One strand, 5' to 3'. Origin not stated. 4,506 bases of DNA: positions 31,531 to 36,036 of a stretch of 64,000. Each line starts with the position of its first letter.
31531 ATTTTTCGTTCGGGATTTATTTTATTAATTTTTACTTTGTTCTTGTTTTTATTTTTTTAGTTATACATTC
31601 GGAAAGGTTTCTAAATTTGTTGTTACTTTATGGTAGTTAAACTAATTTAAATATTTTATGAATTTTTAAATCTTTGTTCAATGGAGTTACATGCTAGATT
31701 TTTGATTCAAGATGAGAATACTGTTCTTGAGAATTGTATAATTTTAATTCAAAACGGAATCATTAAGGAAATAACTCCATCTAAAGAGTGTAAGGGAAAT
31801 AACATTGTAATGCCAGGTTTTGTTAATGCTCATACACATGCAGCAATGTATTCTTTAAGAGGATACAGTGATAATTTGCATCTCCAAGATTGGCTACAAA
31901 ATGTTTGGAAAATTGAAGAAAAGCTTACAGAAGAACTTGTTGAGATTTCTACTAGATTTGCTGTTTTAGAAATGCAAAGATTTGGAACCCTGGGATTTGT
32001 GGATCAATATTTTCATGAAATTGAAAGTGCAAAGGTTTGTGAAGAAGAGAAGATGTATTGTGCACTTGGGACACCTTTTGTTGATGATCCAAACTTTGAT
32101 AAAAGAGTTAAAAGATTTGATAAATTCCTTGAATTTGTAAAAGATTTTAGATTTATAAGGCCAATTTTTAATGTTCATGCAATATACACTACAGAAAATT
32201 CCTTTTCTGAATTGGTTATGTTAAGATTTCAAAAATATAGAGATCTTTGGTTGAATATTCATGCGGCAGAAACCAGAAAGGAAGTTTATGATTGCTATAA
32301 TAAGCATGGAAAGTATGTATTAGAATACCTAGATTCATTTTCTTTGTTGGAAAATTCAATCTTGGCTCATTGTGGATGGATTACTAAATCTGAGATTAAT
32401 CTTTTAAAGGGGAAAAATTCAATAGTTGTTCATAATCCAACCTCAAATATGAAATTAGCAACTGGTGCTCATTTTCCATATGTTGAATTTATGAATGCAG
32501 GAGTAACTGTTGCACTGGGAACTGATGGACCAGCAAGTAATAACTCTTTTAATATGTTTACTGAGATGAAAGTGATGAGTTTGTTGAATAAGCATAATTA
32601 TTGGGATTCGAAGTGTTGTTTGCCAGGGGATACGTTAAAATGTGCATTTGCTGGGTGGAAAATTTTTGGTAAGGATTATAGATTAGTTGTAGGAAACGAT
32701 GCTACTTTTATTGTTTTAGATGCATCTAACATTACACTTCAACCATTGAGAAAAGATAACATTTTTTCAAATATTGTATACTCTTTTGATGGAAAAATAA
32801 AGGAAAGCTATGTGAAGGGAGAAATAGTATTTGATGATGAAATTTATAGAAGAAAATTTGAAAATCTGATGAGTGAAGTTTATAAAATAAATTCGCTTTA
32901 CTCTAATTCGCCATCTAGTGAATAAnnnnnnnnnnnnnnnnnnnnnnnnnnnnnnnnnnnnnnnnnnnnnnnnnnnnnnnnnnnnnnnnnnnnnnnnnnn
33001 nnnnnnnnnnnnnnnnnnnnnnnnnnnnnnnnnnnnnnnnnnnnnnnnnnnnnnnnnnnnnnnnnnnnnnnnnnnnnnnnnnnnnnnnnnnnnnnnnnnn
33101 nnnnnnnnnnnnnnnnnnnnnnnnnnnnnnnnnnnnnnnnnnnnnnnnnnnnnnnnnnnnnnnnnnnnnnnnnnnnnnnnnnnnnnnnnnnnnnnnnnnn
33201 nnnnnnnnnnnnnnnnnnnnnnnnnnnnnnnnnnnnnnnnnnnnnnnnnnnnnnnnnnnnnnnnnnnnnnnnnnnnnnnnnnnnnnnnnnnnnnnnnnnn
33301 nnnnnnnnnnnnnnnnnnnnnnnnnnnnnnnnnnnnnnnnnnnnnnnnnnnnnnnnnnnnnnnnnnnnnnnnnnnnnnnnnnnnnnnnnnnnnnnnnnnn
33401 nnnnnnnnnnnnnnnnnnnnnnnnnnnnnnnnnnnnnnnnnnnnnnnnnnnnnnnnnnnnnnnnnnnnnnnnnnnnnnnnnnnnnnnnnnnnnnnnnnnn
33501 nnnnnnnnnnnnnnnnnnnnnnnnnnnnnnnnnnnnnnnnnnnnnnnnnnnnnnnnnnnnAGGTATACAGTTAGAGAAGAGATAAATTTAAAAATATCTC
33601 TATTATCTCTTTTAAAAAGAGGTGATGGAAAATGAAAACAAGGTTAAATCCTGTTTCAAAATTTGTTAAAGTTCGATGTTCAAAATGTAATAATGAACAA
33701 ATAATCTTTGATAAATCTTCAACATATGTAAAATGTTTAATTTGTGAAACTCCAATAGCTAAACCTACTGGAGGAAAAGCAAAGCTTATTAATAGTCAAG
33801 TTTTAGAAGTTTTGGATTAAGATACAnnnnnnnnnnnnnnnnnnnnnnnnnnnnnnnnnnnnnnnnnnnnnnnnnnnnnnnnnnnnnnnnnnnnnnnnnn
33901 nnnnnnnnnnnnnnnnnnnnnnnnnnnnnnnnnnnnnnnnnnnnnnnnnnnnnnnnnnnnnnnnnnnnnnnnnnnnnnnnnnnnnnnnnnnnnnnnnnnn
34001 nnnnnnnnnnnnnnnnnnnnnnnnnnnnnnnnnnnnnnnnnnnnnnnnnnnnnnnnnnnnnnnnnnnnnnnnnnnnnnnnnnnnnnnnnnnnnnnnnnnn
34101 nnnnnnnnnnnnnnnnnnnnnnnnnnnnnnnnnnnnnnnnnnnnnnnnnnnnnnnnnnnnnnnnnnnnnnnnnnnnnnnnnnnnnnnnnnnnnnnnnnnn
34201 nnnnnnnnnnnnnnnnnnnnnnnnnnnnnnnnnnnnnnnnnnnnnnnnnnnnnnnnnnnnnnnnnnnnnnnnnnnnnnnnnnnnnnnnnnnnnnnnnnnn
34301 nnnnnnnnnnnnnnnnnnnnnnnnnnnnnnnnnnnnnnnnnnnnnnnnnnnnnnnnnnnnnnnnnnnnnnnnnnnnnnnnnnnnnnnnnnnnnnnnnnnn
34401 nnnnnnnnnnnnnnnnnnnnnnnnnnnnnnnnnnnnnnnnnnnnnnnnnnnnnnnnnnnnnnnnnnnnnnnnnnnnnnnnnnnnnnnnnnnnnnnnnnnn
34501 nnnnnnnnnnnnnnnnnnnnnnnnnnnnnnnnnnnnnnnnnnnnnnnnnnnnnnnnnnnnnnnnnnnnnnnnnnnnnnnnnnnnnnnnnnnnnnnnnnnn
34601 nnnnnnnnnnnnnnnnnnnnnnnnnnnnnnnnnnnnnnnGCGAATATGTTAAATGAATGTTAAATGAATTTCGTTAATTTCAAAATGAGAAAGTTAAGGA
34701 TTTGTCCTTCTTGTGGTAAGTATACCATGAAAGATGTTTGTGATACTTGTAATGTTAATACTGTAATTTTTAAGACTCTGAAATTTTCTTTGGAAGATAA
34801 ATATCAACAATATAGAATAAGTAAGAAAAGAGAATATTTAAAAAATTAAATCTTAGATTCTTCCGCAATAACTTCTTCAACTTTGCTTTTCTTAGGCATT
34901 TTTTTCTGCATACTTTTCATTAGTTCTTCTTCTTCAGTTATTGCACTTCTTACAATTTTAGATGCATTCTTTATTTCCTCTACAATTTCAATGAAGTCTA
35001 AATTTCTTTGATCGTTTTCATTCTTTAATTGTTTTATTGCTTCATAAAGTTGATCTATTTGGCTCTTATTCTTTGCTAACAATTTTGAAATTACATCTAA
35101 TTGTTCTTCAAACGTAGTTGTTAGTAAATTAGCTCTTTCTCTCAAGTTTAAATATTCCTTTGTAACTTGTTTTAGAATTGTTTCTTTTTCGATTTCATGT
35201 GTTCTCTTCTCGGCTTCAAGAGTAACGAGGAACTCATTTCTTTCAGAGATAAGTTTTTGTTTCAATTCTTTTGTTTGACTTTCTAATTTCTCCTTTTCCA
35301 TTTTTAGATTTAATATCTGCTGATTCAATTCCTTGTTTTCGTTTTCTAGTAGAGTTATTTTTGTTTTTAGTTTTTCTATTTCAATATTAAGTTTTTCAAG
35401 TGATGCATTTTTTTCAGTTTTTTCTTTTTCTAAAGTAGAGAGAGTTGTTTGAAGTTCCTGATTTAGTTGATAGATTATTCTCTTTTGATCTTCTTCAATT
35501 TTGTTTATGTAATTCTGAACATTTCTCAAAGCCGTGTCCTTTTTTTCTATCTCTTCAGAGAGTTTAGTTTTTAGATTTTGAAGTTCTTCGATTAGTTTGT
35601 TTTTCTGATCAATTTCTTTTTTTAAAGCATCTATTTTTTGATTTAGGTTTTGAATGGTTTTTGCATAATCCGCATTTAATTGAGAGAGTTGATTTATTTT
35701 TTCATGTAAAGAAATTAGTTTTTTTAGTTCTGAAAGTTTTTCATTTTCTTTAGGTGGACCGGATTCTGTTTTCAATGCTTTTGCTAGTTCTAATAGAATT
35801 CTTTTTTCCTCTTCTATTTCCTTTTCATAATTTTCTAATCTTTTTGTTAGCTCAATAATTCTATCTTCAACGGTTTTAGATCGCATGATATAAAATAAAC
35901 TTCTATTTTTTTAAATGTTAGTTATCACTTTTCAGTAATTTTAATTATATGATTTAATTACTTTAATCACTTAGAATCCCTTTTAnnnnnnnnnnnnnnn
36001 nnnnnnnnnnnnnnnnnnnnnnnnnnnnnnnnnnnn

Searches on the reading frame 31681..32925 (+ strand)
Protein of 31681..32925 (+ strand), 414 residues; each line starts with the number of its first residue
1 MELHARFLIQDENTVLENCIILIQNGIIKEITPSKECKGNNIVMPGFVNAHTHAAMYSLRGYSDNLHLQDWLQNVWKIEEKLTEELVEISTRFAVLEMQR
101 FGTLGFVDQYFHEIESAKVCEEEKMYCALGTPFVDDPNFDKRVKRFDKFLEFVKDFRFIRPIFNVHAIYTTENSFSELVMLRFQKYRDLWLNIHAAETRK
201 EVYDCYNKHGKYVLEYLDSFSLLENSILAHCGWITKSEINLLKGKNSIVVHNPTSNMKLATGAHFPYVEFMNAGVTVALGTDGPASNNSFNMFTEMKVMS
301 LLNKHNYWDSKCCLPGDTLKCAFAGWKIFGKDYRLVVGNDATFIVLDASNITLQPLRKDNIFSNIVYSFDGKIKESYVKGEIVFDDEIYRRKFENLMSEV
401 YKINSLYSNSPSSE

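Call 25: search_protein_families(library=pfam, proteins=[window:31681-32925:+], max_evalue=0.0001)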
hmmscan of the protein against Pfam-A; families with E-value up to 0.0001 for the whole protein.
window:31681-32925:+ (414 aa): 2 families
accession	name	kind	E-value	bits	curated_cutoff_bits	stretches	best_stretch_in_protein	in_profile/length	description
PF01979.26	Amidohydro_1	-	3.2e-37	129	25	1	42-383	1-345/345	Amidohydrolase family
PF07969.17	Amidohydro_3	-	1.1e-07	32.2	29.7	0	263-384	355-472/472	Amidohydrolase family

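Call 51: search_protein_families(library=ncbifam, proteins=[window:31681-32925:+], max_evalue=0.00001)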
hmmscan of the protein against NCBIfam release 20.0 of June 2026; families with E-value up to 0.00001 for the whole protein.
window:31681-32925:+ (414 aa): 24 families
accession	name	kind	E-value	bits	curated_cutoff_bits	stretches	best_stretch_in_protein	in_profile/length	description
NF004701.0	PRK06038.1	equivalog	5.5e-75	252.7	609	1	12-387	17-405/432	N-ethylammeline chlorohydrolase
NF004995.0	PRK06380.1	subfamily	3.9e-68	230.3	567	1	9-382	12-397/418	metal-dependent hydrolase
NF006549.0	PRK09045.1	equivalog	4.3e-66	223.4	540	1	3-390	12-421/444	TRZ/ATZ family hydrolase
NF006252.0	PRK08393.1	equivalog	2.3e-65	221.3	617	1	18-404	28-420/424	N-ethylammeline chlorohydrolase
NF005557.0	PRK07228.1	equivalog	5.7e-51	173.6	522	2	167-388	193-417/445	5'-deoxyadenosine deaminase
NF005540.0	PRK07203.1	equivalog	1.6e-43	149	444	2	158-389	189-419/444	putative aminohydrolase SsnA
NF005211.0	PRK06687.1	equivalog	2.9e-43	148.2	703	1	42-384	55-409/419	TRZ/ATZ family protein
NF012037.0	PRK15493.1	equivalog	1e-40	139.9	779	1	36-383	51-409/435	bifunctional S-methyl-5'-thioadenosine deaminase/S-adenosylhomocysteine deaminase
TIGR03314.1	Se_ssnA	subfamily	8.4e-39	133.6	455.5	1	158-388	188-417/441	putative selenium metabolism protein SsnA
NF006055.0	PRK08203.1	equivalog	5e-36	124.2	532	2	187-399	229-442/455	8-oxoguanine deaminase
NF009059.0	PRK12393.1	equivalog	3.8e-25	88.5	543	2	181-399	227-447/460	amidohydrolase family protein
TIGR02967.1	guan_deamin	equivalog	1.1e-24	87.2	375.4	1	36-354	37-368/401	guanine deaminase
NF006681.0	PRK09229.1-2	equivalog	4.2e-24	85.1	362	1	182-388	222-429/451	formimidoylglutamate deiminase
NF006269.1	PRK08418.1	equivalog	6.2e-22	77.9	320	1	11-302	21-331/408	aminofutalosine deaminase family hydrolase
NF006679.0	PRK09228.1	subfamily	6.2e-21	74.6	351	1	170-383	208-429/433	guanine deaminase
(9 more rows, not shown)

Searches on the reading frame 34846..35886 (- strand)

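Call 25: search_protein_families(library=pfam, proteins=[window:34846-35886:-], max_evalue=0.0001)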
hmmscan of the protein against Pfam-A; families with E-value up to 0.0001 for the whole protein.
window:34846-35886:- (346 aa): 0 families

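Call 51: search_protein_families(library=ncbifam, proteins=[window:34846-35886:-], max_evalue=0.00001)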
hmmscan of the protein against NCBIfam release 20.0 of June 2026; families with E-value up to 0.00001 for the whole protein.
window:34846-35886:- (346 aa): 2 families
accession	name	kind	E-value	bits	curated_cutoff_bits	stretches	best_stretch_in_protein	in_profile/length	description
TIGR02168.1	SMC_prok_B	equivalog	1.1e-07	30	567.35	0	143-344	242-448/1181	chromosome segregation protein SMC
NF045487.1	ASRP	equivalog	4.9e-06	25.4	300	0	97-263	317-480/593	archaea-specific SMC-related protein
